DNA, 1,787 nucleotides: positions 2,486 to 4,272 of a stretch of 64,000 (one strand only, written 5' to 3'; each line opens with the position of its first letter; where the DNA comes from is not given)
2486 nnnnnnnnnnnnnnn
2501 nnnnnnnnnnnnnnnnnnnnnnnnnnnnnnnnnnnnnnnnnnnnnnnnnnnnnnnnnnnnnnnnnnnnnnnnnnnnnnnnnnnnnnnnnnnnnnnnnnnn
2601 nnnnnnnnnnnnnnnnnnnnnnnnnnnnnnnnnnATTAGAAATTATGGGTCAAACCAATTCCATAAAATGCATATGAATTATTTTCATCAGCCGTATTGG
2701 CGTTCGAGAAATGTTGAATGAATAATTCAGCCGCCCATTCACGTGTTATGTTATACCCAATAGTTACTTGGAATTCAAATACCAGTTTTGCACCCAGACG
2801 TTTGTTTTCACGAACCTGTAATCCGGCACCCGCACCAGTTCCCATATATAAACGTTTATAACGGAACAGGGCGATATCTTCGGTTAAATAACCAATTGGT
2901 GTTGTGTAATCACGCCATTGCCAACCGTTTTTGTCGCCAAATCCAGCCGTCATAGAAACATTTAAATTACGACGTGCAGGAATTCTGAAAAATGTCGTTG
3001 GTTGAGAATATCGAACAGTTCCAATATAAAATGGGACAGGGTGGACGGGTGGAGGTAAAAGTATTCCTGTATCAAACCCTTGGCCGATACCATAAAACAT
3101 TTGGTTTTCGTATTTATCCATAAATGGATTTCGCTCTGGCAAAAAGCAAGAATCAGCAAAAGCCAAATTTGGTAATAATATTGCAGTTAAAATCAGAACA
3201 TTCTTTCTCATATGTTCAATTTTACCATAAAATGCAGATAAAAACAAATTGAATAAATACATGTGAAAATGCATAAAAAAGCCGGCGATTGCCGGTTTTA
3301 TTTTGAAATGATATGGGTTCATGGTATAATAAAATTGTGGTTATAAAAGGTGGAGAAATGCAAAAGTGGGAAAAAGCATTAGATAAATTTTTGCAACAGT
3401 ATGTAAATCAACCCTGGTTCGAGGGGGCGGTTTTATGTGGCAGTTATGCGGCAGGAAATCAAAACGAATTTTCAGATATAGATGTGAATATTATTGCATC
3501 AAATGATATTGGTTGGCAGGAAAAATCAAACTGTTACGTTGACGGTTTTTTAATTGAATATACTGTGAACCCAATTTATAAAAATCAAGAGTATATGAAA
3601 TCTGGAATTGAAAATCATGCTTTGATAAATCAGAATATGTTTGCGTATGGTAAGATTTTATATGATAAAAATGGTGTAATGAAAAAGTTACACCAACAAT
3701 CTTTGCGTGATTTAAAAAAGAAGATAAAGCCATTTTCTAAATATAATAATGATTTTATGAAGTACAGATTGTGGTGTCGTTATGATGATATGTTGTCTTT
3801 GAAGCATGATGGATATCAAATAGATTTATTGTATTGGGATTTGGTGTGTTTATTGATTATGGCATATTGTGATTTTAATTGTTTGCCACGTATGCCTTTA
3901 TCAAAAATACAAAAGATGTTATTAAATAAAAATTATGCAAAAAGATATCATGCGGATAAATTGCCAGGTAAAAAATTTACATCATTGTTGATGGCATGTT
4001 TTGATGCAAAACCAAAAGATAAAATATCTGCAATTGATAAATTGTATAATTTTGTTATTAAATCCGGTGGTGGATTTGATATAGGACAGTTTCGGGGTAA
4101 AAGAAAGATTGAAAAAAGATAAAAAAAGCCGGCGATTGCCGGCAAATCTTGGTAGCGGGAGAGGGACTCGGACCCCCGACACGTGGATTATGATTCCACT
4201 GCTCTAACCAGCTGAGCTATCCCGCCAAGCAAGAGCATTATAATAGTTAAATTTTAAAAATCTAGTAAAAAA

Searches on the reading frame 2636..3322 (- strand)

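Call 50: search_protein_families(library=pfam, proteins=[window:2636-3322:-], max_evalue=0.001)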
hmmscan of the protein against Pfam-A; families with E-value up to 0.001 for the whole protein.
window:2636-3322:- (228 aa): 1 family
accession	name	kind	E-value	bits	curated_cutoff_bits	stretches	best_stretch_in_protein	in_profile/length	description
PF09411.16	PagL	-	2.8e-11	44.1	23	1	153-226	56-135/136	Lipid A 3-O-deacylase (PagL)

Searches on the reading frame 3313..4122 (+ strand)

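Call 50: search_protein_families(library=pfam, proteins=[window:3313-4122:+], max_evalue=0.001)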
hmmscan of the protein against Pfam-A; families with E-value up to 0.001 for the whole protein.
window:3313-4122:+ (269 aa): 2 families
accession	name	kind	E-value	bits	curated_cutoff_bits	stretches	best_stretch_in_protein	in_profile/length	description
PF18765.7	Polbeta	-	2.2e-06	28.2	26.9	1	35-120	12-91/93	Polymerase beta, Nucleotidyltransferase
PF01909.29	NTP_transf_2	-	0.00023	21.9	21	1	37-65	15-43/93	Nucleotidyltransferase domain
